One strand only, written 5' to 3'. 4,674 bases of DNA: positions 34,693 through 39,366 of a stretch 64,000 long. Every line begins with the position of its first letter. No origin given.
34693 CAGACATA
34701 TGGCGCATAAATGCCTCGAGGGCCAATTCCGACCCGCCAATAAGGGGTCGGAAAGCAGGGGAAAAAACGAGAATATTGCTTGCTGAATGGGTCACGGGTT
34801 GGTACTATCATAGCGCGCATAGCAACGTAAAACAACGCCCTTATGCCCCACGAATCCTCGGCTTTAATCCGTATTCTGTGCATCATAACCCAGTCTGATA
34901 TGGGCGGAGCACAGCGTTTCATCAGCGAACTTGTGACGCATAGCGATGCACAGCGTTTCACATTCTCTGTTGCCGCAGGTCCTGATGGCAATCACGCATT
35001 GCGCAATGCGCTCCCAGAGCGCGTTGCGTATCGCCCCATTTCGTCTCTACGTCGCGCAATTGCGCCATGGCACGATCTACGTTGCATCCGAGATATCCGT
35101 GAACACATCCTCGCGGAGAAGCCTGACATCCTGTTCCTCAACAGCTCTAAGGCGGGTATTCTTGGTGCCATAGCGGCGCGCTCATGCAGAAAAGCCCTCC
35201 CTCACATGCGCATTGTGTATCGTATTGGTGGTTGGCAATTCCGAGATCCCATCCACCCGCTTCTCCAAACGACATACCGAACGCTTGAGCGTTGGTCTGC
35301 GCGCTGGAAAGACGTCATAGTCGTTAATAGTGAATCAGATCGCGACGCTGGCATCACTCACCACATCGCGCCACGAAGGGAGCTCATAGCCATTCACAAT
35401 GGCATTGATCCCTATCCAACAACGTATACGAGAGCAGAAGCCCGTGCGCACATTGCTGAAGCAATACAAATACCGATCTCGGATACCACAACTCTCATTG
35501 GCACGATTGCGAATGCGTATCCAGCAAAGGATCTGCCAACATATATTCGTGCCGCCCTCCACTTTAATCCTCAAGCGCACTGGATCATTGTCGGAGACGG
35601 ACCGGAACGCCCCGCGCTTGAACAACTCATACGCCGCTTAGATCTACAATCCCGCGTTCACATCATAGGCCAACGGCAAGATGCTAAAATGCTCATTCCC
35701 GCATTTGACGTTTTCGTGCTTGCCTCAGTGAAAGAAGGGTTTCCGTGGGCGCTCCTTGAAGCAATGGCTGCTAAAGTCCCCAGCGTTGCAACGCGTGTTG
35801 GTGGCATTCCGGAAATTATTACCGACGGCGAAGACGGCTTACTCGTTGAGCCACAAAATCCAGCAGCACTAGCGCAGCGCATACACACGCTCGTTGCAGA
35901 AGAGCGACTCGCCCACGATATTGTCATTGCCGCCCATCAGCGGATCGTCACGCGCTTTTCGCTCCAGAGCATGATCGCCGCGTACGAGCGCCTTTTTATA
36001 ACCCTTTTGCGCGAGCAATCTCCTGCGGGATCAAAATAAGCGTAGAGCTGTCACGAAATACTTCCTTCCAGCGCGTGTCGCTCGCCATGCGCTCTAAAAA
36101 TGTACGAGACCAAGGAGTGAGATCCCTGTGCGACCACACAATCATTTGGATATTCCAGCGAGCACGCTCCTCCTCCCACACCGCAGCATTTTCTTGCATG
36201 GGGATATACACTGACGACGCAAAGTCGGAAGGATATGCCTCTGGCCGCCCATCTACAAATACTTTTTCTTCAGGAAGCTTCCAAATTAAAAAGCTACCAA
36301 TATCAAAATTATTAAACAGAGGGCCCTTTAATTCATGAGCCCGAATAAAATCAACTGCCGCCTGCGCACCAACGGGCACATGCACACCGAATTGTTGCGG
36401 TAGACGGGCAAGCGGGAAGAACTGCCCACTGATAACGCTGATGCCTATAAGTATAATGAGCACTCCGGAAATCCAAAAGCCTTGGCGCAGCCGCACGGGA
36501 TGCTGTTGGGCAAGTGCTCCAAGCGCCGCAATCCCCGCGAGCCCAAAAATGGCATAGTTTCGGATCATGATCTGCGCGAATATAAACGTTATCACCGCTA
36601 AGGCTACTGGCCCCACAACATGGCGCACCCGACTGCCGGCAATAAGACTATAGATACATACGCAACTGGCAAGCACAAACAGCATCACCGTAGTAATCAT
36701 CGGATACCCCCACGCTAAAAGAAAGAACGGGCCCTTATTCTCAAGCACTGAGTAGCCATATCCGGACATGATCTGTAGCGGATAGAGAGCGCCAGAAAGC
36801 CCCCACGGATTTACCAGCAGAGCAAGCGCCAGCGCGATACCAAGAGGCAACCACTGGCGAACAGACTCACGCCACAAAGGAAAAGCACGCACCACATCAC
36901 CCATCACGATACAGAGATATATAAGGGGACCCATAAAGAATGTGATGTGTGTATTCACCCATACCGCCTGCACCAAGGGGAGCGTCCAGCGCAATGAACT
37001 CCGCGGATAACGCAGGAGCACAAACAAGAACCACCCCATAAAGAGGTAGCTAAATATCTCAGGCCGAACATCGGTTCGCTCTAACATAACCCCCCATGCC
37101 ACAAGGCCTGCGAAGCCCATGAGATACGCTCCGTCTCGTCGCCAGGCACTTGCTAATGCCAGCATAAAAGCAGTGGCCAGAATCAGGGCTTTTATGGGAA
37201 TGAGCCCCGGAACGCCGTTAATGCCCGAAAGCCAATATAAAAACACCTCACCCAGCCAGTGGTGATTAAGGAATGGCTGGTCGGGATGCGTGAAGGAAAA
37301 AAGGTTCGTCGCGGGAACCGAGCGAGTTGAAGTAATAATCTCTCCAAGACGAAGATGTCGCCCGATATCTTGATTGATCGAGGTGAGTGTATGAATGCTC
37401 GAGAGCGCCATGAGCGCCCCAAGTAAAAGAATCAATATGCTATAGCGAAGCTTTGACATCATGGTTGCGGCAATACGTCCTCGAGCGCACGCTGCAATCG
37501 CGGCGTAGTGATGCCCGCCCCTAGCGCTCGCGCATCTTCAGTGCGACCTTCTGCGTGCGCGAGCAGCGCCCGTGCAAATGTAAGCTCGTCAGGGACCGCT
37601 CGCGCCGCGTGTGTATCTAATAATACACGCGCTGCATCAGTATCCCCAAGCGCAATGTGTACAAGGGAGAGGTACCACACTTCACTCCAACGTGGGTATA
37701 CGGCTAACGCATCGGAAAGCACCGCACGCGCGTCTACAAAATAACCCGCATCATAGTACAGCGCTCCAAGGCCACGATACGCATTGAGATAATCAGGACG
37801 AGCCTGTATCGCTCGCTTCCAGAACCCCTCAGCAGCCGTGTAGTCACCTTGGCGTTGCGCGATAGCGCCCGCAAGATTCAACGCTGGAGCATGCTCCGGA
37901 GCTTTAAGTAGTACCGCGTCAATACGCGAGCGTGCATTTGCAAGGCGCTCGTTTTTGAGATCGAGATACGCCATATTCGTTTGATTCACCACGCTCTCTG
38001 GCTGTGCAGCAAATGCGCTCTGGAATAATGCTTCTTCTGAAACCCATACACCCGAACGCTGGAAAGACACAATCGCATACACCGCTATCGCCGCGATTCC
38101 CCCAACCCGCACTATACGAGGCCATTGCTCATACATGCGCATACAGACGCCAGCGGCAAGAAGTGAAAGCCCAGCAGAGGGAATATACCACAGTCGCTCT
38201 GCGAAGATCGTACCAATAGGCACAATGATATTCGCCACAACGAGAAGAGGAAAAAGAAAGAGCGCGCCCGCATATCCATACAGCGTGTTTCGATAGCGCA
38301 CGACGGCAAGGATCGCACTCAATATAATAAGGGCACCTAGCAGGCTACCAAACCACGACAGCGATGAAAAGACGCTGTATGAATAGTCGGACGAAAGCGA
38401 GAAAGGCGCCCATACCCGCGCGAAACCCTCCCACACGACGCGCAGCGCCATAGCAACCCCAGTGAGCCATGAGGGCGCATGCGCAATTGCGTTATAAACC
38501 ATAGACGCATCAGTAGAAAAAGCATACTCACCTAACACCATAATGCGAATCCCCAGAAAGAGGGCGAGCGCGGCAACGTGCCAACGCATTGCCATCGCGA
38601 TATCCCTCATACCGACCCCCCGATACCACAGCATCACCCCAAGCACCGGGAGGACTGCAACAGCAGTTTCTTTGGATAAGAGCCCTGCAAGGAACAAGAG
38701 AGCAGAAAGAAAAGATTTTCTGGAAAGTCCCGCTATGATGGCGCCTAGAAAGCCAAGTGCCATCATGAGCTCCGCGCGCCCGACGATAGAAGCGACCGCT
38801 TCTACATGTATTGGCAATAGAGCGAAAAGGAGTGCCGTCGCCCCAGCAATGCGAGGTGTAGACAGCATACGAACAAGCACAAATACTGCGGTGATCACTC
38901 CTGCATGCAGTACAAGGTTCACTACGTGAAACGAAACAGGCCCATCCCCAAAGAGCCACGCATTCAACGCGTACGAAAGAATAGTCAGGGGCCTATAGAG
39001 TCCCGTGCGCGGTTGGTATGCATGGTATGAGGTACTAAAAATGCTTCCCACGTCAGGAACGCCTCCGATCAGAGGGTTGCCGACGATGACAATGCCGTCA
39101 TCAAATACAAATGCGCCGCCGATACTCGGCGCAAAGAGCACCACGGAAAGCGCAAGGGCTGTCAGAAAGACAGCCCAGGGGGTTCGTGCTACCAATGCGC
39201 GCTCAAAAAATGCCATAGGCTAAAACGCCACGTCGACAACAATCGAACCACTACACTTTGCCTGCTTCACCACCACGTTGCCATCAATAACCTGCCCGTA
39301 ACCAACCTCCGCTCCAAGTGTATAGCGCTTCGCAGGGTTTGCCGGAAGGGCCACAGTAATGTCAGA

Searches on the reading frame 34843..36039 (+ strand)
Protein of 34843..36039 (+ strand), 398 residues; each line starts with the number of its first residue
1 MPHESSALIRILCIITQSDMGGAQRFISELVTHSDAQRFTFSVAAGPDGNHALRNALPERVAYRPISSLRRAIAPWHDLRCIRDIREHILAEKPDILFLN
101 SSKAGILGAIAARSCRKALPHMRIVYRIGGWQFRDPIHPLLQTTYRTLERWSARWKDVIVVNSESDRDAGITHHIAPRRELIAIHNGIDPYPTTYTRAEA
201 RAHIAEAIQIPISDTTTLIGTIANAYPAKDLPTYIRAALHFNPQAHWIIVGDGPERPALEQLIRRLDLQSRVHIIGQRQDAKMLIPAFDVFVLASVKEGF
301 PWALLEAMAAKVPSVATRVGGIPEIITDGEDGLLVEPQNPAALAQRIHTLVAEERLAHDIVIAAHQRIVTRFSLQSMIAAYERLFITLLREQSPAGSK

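Call 11: search_protein_families(library=pfam, proteins=[window:34843-36039:+], max_evalue=0.001)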
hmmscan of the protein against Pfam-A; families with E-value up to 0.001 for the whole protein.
window:34843-36039:+ (398 aa): 5 families
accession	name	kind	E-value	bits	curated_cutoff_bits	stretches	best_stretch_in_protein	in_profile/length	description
PF13692.12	Glyco_trans_1_4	-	9.1e-34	117.2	27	1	219-352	4-141/142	Glycosyl transferases group 1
PF00534.26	Glycos_transf_1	-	9.2e-32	110.4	26.4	1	210-366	9-171/172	Glycosyl transferases group 1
PF13439.12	Glyco_transf_4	-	3.5e-16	60.1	28.5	1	20-190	1-168/170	Glycosyltransferase Family 4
PF13579.12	Glyco_trans_4_4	-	1.4e-13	51.9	29.7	1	21-187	1-158/158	Glycosyl transferase 4-like domain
PF13524.12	Glyco_trans_1_2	-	5.6e-05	23.5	25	1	299-380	62-141/144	Glycosyl transferase-like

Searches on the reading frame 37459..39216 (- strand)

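Call 12: search_protein_families(library=pfam, proteins=[window:37459-39216:-], max_evalue=0.001)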
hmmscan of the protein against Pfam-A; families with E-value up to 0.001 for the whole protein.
window:37459-39216:- (585 aa): 8 families
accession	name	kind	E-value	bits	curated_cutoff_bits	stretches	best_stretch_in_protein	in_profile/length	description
PF14559.12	TPR_19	-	1.1e-11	45.3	25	1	455-516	3-64/68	Tetratricopeptide repeat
PF07719.23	TPR_2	-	2e-07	31.1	27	0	443-476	1-34/34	Tetratricopeptide repeat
PF13432.12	TPR_16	-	1.2e-06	29.2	32.7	1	415-475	3-63/65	Tetratricopeptide repeat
PF13424.12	TPR_12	-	1.5e-06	28.7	30.1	1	443-508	3-76/77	Tetratricopeptide repeat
PF13428.12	TPR_14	-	2.4e-06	28.1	23.5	1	478-516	2-40/44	Tetratricopeptide repeat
PF07721.20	TPR_4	-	2.2e-05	25.1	27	0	515-534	6-25/26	Tetratricopeptide repeat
PF13374.12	TPR_10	-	0.00012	22.4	27.5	0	446-473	5-32/42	Tetratricopeptide repeat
PF13414.12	TPR_11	-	0.00036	20.6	26.8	1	456-491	7-42/42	TPR repeat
